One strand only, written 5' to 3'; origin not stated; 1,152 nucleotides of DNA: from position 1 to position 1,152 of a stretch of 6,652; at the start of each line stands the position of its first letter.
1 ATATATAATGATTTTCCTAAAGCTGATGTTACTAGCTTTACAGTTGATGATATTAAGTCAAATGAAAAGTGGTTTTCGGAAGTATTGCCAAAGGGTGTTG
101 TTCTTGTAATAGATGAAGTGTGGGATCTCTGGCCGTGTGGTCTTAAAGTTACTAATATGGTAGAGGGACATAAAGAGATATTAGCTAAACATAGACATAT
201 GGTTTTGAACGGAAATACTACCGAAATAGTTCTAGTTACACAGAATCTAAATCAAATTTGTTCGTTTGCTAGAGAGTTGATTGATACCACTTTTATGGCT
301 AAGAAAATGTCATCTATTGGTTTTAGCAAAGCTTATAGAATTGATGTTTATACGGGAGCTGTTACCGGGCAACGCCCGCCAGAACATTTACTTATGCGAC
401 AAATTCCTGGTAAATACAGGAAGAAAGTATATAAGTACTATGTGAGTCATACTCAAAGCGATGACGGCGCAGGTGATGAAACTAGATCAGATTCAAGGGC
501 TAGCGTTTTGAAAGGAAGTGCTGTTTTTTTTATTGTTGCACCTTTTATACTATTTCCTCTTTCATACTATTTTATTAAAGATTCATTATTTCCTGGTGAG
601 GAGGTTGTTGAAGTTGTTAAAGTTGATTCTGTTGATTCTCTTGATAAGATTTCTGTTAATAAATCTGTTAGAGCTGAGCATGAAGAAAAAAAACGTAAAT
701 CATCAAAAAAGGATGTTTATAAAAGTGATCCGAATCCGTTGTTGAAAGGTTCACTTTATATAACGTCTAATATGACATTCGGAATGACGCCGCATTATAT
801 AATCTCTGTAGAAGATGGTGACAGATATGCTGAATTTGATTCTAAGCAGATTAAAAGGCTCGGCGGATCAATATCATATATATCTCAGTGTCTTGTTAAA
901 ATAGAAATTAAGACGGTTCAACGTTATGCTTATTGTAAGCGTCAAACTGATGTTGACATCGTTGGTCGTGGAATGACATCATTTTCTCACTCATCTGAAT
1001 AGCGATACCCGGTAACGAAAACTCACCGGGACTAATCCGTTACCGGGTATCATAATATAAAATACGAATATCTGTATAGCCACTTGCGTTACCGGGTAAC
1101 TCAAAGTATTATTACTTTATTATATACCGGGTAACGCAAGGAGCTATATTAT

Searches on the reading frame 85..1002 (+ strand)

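Call 7: search_protein_families(library=pfam, proteins=[window:85-1002:+], max_evalue=0.1)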
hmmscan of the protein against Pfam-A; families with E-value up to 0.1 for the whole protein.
window:85-1002:+ (305 aa): 1 family
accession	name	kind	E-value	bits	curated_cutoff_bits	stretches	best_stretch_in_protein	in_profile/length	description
PF05707.18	Zot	-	4.9e-13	49.4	20.3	1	2-124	80-195/197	Zonular occludens toxin (Zot)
